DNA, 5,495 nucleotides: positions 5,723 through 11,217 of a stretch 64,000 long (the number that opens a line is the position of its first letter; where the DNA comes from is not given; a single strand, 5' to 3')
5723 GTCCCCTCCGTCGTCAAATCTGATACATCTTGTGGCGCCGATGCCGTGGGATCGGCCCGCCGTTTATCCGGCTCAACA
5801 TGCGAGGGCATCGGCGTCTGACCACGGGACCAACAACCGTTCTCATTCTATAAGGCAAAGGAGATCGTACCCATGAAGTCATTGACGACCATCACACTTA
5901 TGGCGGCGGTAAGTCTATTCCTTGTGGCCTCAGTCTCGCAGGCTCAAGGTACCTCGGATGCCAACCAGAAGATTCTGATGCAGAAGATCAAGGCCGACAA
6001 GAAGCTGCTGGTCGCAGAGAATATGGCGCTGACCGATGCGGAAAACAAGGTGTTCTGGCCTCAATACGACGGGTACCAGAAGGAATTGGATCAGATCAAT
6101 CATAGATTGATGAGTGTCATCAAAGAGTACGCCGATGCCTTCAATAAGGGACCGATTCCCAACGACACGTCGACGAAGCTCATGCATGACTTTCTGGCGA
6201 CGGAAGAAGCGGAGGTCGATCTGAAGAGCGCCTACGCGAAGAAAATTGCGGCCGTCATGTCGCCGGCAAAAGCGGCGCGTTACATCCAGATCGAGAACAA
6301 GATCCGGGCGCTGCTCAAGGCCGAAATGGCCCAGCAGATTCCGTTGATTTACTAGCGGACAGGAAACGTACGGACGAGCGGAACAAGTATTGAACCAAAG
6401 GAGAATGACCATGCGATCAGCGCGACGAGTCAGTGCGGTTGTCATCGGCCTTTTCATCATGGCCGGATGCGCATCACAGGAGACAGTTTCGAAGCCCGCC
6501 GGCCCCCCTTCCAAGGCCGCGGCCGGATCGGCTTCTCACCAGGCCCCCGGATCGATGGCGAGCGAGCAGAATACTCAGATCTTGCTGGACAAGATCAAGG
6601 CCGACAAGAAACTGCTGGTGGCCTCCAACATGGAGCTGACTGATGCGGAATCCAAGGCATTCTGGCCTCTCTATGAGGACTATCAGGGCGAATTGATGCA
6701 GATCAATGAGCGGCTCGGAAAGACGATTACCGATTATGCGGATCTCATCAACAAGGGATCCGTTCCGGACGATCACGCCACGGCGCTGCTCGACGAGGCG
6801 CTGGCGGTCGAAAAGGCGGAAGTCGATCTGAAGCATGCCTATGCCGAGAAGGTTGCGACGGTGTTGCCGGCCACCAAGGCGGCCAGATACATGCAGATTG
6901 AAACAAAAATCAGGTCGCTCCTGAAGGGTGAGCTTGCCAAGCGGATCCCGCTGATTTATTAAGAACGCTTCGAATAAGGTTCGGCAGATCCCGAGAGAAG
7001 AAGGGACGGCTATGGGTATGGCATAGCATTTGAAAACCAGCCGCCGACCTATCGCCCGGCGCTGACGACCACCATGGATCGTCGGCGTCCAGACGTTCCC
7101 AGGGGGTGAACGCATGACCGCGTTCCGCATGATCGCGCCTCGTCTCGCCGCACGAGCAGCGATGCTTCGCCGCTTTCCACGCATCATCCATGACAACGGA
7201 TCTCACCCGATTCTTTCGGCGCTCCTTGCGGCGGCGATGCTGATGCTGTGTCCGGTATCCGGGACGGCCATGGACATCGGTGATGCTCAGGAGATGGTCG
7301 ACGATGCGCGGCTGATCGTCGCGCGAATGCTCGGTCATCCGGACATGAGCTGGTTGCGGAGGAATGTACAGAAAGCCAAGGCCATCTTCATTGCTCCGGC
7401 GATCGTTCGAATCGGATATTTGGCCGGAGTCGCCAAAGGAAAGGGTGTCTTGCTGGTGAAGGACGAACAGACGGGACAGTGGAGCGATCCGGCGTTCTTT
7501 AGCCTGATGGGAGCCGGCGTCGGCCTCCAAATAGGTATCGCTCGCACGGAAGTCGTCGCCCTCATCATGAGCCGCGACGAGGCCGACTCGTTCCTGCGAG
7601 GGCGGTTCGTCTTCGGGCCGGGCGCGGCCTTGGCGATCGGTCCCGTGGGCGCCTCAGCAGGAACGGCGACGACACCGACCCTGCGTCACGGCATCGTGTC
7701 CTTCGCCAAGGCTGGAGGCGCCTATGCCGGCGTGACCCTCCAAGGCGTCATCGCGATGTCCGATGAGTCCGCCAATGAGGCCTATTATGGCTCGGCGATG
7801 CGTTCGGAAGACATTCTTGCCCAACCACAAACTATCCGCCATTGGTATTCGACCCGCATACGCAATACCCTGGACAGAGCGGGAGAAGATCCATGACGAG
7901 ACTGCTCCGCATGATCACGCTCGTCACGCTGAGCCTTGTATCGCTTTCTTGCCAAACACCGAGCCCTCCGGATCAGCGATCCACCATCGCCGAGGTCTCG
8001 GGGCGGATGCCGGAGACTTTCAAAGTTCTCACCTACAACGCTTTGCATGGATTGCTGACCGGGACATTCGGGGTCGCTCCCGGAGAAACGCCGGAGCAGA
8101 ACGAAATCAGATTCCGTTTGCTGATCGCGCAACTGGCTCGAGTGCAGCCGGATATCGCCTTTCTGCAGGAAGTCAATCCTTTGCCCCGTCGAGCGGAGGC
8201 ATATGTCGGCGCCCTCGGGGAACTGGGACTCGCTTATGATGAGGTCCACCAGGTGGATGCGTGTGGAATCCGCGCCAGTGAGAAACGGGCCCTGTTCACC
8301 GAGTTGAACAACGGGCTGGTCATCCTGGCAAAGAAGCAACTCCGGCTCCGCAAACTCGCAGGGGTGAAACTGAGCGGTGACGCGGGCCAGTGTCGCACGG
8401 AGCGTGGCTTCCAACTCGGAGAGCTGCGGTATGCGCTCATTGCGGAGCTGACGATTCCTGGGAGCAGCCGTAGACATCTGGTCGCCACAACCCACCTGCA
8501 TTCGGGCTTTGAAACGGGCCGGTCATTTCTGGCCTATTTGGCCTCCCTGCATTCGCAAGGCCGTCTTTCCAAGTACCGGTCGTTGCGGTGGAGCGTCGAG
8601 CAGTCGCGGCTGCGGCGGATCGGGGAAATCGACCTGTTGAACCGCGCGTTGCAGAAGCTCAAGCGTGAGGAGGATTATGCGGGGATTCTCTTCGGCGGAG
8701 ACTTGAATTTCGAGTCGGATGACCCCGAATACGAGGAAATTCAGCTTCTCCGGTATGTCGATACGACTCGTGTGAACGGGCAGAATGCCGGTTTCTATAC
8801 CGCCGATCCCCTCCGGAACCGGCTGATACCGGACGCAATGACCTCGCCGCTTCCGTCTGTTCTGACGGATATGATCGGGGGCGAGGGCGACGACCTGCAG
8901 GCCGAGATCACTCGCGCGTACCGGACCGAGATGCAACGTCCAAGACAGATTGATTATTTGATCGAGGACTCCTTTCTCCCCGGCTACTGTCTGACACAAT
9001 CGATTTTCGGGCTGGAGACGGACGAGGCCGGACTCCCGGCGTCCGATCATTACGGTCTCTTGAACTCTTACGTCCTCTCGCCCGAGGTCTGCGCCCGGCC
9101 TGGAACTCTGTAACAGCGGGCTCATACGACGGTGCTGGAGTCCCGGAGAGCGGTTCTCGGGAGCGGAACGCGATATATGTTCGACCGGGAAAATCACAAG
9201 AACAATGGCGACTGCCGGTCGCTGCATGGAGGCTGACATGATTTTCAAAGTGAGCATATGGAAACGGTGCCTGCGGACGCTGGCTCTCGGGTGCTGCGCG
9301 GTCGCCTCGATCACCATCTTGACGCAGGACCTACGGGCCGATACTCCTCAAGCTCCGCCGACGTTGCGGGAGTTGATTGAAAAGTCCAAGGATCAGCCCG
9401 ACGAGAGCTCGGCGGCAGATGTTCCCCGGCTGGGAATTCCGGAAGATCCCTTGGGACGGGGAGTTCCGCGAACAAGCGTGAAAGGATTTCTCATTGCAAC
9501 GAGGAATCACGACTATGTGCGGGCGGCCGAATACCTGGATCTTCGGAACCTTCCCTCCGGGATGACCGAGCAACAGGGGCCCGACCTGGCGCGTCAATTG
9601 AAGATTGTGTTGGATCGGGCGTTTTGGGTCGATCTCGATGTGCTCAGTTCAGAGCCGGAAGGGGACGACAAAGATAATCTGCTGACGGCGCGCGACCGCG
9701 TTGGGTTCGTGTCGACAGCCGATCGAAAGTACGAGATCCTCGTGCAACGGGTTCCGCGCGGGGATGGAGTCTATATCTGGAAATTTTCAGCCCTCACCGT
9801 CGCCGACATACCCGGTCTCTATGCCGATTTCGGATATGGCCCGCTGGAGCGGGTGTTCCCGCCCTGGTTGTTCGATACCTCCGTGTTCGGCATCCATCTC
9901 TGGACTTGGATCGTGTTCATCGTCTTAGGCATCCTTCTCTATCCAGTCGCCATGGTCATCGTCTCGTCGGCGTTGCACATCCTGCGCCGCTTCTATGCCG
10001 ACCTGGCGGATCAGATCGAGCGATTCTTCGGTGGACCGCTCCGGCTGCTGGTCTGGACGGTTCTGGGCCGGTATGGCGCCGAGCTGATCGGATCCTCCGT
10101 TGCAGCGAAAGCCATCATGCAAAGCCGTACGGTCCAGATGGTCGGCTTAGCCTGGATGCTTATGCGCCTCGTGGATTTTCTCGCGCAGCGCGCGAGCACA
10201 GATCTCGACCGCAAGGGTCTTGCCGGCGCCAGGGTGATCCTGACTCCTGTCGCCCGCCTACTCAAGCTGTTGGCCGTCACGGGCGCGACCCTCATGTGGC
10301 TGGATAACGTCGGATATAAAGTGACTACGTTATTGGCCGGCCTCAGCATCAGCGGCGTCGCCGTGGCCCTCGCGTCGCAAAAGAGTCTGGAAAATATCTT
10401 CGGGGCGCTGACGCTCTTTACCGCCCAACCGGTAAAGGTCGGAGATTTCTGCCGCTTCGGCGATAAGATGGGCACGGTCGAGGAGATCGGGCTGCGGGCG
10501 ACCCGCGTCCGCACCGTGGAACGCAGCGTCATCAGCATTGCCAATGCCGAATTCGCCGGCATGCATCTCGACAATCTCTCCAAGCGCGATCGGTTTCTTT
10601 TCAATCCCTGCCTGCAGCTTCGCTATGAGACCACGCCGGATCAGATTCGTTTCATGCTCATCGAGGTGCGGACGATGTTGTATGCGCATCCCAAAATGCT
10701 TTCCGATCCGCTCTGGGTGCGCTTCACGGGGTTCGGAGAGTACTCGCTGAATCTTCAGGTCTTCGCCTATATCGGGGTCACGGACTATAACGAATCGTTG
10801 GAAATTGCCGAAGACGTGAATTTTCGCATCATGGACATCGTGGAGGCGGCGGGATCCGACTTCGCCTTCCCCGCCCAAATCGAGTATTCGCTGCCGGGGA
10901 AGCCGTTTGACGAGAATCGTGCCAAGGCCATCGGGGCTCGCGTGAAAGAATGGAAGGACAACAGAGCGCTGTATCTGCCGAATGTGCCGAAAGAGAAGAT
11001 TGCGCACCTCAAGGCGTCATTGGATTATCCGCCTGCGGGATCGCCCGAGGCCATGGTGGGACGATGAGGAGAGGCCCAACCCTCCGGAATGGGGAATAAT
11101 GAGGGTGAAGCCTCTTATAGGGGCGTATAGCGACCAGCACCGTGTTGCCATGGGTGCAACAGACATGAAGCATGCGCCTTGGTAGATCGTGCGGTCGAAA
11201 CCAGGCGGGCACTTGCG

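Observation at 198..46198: Candidate periplasmic lipid-handling/remodelling island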

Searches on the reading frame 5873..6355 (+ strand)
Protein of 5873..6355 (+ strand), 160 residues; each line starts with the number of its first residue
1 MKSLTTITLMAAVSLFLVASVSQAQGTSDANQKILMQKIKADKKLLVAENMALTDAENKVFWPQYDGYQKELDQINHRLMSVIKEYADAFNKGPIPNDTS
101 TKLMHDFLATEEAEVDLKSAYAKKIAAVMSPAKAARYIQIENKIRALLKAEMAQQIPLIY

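Call 4: search_protein_families(library=pfam, proteins=[window:5873-6355:+], max_evalue=0.01)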
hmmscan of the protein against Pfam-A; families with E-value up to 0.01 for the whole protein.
window:5873-6355:+ (160 aa): 0 families

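Call 39: search_protein_families(library=ncbifam, proteins=[window:5873-6355:+], max_evalue=0.01)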
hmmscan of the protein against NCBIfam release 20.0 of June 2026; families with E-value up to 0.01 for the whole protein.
window:5873-6355:+ (160 aa): 1 family
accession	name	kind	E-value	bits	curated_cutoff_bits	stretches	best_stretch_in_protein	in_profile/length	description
NF047566.1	SE1626_fam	equivalog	0.0013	18.5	70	1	1-39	1-39/55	SE1626 family protein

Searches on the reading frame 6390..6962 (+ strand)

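Call 4: search_protein_families(library=pfam, proteins=[window:6390-6962:+], max_evalue=0.01)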
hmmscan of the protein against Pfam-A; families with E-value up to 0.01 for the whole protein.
window:6390-6962:+ (190 aa): 0 families

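Call 39: search_protein_families(library=ncbifam, proteins=[window:6390-6962:+], max_evalue=0.01)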
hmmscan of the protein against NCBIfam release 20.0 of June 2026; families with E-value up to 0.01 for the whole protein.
window:6390-6962:+ (190 aa): 1 family
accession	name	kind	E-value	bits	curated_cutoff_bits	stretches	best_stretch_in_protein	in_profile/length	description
NF009336.0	PRK12696.1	equivalog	0.0047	16.5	303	1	13-73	4-67/238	flagellar basal body L-ring protein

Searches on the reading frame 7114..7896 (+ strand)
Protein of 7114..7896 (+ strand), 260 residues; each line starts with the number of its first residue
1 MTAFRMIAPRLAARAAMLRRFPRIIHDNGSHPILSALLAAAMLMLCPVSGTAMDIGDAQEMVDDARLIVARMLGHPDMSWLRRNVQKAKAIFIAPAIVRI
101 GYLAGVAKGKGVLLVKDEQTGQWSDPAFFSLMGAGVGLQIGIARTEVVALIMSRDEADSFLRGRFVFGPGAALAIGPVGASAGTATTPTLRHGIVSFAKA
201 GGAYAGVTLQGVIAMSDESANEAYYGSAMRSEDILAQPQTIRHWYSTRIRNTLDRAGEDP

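Call 4: search_protein_families(library=pfam, proteins=[window:7114-7896:+], max_evalue=0.01)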
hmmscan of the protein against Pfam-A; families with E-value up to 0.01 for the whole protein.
window:7114-7896:+ (260 aa): 1 family
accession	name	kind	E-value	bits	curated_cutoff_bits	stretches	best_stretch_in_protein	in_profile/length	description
PF04366.17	Ysc84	-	4.4e-25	88.3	25.1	1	133-240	2-112/127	Las17-binding protein actin regulator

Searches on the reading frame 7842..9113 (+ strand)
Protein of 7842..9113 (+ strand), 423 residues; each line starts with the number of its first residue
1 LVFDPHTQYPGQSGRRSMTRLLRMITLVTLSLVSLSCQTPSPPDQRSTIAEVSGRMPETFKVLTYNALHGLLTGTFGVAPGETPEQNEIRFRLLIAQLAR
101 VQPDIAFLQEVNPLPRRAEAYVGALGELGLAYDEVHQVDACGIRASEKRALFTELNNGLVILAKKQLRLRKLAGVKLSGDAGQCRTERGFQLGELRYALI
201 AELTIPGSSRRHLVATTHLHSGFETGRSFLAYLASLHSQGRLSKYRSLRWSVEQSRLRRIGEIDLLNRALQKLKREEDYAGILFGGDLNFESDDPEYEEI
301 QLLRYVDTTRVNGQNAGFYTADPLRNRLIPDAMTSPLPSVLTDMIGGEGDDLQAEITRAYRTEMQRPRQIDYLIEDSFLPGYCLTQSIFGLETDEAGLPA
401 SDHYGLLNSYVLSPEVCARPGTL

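Call 4: search_protein_families(library=pfam, proteins=[window:7842-9113:+], max_evalue=0.01)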
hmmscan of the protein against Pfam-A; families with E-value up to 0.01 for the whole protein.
window:7842-9113:+ (423 aa): 1 family
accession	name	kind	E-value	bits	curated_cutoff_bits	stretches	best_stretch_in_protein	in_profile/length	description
PF03372.29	Exo_endo_phos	-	2.6e-09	37.6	24.5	1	63-323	1-187/225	Endonuclease/Exonuclease/phosphatase family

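Call 88: search_solved_structures(query=window:7842-9113:+, max_evalue=0.01)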
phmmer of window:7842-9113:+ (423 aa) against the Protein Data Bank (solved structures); distinct sequences matched with E-value up to 0.01: 0.

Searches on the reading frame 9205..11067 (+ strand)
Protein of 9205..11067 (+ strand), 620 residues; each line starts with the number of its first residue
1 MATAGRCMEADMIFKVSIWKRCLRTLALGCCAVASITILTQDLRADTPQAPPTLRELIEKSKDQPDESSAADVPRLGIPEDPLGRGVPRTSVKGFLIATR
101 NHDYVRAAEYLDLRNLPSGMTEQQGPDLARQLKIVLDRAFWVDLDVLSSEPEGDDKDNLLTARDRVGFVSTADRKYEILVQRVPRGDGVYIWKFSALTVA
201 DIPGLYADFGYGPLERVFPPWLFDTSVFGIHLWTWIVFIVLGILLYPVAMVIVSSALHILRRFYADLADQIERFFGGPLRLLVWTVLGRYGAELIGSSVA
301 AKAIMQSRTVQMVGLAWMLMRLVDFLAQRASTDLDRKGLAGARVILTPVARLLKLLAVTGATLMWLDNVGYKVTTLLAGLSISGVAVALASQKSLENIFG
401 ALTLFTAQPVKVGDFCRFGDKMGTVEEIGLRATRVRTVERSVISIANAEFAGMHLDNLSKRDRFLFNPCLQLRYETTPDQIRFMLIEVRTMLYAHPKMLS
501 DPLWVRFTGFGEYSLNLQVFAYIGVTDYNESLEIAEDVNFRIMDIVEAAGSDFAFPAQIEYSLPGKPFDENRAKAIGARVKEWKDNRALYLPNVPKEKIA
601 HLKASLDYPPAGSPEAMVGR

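Call 4: search_protein_families(library=pfam, proteins=[window:9205-11067:+], max_evalue=0.01)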
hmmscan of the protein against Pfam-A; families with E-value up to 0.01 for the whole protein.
window:9205-11067:+ (620 aa): 3 families
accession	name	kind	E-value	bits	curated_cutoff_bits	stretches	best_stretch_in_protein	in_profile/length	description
PF00924.24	MS_channel_2nd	-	1.6e-14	54.2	20.2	1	394-460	2-68/68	Mechanosensitive ion channel, beta-domain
PF21082.3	MS_channel_3rd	-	6.9e-08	33.2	21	1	472-552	7-87/88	Mechanosensitive ion channel MscS, C-terminal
PF21088.3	MS_channel_1st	-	0.0006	20.2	23.1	1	353-392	3-42/42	Mechanosensitive ion channel, transmembrane helices 2/3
